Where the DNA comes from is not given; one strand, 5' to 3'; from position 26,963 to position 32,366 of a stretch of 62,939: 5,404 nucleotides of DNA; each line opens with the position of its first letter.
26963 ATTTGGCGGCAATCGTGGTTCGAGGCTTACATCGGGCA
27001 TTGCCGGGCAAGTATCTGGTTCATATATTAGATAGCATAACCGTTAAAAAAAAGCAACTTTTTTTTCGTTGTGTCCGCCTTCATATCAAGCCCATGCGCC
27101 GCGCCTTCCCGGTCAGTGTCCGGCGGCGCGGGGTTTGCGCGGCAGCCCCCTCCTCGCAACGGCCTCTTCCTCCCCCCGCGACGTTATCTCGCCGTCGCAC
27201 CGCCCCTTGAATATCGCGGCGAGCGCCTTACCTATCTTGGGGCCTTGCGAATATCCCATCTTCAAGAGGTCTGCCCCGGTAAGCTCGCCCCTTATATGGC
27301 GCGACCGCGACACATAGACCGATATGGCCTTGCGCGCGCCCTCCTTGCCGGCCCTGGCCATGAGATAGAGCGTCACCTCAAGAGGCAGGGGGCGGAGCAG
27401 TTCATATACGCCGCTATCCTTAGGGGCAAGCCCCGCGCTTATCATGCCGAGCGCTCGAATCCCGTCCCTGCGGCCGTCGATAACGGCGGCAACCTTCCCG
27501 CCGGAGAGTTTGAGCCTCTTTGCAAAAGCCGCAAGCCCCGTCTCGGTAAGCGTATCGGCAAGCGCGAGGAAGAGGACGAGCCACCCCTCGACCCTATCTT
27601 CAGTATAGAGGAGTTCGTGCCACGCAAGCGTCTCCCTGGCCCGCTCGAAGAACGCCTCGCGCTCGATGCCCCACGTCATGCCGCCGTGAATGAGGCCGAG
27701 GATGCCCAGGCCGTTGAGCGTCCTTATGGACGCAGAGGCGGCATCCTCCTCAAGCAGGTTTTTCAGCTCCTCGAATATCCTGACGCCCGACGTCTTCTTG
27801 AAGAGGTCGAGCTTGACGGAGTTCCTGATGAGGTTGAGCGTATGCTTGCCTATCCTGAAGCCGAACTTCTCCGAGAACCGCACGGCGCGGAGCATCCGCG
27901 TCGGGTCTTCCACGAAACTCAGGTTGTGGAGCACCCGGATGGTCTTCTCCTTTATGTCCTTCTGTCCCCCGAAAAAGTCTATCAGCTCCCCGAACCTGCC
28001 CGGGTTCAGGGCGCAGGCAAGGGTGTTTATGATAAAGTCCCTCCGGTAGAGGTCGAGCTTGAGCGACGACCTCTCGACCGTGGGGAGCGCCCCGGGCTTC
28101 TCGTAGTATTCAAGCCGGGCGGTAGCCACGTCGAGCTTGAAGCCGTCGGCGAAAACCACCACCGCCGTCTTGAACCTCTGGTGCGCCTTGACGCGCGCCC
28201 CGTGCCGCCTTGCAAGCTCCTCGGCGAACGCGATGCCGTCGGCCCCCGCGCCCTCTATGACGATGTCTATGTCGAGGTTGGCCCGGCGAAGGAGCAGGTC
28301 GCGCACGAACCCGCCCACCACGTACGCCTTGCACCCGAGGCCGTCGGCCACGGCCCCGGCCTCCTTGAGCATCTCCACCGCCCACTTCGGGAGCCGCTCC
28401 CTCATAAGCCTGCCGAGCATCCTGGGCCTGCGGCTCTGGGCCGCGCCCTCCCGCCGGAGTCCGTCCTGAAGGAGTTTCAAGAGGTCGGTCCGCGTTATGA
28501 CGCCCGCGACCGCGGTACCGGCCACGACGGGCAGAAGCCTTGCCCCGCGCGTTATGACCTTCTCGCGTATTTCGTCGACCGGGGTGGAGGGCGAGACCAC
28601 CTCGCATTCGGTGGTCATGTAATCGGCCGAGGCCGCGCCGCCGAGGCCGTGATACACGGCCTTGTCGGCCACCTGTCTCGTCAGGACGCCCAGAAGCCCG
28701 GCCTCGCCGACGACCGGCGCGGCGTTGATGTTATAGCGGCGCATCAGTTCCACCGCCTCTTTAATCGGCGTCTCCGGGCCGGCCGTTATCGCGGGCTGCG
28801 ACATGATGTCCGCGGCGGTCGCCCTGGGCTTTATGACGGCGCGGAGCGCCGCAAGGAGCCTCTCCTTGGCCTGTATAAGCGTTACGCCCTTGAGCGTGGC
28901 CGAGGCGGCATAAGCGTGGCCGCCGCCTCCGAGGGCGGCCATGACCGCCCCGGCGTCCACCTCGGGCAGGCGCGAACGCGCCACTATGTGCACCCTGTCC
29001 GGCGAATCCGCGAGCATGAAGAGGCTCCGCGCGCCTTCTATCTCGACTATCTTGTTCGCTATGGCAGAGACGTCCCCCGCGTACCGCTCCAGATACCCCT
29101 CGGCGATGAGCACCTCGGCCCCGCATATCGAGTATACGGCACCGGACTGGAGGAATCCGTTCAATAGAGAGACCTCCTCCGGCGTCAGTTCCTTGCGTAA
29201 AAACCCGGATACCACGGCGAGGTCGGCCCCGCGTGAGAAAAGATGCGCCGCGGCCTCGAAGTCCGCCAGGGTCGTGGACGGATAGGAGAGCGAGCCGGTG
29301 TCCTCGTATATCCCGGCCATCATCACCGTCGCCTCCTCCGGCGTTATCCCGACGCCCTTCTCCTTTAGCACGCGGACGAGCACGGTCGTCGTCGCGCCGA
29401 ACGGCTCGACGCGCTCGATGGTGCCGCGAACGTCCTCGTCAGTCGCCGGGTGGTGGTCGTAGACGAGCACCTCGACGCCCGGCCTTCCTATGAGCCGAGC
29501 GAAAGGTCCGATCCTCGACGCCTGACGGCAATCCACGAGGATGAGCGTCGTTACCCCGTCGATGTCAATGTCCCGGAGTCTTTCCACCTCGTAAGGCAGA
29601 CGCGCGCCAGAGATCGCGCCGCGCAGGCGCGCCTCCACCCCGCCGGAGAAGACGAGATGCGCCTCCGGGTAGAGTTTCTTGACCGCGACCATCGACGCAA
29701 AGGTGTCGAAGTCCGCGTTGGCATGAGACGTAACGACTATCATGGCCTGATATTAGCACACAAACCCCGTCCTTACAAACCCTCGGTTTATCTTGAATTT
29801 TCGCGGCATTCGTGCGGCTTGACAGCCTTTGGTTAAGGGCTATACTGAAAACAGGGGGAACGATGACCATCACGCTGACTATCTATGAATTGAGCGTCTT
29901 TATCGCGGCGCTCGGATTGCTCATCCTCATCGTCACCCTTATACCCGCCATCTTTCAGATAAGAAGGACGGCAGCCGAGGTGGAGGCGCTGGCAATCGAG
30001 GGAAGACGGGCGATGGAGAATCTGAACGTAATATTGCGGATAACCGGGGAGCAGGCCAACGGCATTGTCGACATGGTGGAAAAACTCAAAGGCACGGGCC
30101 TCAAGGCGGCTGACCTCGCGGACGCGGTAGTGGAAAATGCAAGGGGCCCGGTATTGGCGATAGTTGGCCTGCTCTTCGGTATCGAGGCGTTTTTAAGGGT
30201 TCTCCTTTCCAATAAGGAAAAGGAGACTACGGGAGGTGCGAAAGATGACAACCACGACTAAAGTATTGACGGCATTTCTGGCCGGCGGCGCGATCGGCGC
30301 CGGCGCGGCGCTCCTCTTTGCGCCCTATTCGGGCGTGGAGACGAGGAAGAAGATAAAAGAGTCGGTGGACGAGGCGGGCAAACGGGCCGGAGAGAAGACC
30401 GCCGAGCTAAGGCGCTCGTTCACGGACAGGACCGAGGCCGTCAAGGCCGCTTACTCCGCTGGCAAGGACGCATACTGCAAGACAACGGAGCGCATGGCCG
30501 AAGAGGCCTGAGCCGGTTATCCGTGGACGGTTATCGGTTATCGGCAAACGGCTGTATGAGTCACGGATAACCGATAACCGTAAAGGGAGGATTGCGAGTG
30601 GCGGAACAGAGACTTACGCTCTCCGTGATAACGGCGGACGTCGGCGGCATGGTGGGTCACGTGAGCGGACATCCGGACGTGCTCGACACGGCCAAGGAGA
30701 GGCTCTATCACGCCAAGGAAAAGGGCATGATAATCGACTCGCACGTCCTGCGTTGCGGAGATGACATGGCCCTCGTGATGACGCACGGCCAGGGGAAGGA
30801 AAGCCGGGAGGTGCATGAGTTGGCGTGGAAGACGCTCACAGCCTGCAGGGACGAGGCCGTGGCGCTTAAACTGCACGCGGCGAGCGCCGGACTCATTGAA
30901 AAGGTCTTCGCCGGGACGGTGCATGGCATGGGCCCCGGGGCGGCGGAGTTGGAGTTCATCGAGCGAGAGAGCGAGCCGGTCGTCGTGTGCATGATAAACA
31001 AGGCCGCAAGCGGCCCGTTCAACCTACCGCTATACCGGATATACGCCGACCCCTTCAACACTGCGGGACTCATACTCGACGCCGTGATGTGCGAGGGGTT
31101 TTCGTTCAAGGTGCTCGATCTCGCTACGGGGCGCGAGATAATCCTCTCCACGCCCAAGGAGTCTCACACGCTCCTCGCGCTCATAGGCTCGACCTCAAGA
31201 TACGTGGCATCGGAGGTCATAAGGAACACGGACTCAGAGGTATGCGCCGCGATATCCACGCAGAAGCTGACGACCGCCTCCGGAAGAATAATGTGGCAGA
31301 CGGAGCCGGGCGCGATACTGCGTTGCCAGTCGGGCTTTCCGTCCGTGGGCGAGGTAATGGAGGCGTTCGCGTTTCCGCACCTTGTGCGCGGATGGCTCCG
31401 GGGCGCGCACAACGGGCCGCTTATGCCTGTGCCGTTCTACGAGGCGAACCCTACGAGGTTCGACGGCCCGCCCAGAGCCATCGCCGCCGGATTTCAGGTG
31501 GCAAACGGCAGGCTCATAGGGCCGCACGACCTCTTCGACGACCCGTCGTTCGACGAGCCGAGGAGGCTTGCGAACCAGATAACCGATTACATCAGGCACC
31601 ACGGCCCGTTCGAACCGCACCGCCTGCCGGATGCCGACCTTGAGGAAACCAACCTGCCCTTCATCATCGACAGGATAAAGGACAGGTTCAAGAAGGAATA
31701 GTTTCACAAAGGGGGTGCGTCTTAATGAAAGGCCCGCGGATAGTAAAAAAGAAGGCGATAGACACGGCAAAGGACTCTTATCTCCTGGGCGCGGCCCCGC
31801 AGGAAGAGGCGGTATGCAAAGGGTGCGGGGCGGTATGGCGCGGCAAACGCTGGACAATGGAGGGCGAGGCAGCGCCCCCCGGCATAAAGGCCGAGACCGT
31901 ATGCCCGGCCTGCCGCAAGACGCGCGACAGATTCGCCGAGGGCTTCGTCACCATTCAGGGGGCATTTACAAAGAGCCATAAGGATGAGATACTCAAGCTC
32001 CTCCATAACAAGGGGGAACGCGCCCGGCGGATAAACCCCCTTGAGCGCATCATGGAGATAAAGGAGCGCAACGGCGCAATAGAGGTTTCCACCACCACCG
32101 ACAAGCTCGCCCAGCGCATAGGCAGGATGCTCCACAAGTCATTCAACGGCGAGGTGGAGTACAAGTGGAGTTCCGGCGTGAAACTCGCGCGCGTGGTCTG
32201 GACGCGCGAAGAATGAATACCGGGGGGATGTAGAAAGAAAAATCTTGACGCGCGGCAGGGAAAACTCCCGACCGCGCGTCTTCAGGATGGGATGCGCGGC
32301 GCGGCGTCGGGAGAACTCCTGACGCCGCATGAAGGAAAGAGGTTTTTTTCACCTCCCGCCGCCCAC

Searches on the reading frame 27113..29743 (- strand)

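Call 8: search_protein_families(library=pfam, proteins=[window:27113-29743:-], max_evalue=0.001)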
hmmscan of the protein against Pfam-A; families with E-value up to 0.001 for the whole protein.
window:27113-29743:- (876 aa): 5 families
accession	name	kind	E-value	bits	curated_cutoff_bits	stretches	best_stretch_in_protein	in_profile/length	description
PF01743.26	PolyA_pol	-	5.4e-27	95.1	23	1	473-603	1-126/126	Poly A polymerase head domain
PF00571.33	CBS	-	2.3e-24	85.9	24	2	311-356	2-48/57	CBS domain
PF01368.27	DHH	-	1.1e-10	42.3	28.1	1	2-145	2-125/125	DHH family, N-terminal domain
PF02272.25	DHHA1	-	1.3e-08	35.6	25.9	1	222-305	15-101/102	DHHA1 domain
PF12627.12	PolyA_pol_RNAbd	-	7.3e-06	26.1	22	1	628-682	1-53/64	Probable RNA and SrmB- binding site of polymerase A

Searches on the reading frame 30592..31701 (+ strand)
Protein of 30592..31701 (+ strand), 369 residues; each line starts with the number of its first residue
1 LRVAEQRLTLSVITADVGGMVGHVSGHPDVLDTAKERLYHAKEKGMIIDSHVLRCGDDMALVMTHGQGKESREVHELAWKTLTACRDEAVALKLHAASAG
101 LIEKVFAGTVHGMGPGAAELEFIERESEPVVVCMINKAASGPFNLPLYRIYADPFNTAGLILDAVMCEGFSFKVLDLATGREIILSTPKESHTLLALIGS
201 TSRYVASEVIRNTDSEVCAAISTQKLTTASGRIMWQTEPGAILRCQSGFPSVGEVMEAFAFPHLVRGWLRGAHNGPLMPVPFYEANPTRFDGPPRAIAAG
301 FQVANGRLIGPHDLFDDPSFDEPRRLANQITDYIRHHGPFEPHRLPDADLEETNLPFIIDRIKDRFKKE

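Call 8: search_protein_families(library=pfam, proteins=[window:30592-31701:+], max_evalue=0.001)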
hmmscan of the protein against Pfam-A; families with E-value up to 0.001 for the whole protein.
window:30592-31701:+ (369 aa): 1 family
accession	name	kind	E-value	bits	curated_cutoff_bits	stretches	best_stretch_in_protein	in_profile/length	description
PF01950.21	FBPase_3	-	4e-137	457.7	25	1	7-367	1-361/361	Fructose-1,6-bisphosphatase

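Call 81: list_cluster_members(proteins=[window:30592-31701:+, window:54087-55388:-, window:51038-51898:-, window:40353-41546:-, window:27113-29743:-, window:42014-43684:+, window:15837-19244:-, window:1027-3279:-, window:414-896:-, window:36789-37916:-])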
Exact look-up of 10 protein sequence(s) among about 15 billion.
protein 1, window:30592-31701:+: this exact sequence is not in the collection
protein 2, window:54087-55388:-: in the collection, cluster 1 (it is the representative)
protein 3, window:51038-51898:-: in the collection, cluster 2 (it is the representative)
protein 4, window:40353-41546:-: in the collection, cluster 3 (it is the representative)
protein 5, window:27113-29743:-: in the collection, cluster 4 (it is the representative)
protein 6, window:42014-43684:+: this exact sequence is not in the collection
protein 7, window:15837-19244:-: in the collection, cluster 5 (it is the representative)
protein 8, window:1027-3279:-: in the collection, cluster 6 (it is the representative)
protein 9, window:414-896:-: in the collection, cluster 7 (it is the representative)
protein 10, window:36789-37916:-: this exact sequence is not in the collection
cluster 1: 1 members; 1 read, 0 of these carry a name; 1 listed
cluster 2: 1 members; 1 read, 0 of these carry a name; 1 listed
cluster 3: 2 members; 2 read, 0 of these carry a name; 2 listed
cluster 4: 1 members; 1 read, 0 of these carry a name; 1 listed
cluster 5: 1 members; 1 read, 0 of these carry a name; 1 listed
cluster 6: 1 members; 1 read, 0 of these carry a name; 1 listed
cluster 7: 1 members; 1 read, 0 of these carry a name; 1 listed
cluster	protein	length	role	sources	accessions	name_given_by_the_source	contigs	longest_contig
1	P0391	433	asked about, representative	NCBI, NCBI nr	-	-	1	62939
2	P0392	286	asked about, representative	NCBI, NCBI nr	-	-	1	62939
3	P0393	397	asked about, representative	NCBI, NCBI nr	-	-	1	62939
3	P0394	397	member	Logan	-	-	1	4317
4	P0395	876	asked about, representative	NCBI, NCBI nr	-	-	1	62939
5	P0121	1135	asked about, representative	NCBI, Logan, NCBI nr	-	-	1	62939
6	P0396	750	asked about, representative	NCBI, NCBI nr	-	-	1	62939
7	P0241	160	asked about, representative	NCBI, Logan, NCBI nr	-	-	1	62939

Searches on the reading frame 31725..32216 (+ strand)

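Call 8: search_protein_families(library=pfam, proteins=[window:31725-32216:+], max_evalue=0.001)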
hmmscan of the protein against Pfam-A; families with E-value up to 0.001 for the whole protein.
window:31725-32216:+ (163 aa): 1 family
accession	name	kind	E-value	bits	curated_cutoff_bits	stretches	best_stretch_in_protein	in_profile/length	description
PF04981.18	NMD3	-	2e-07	31.2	24.9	1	57-145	131-218/243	NMD3 family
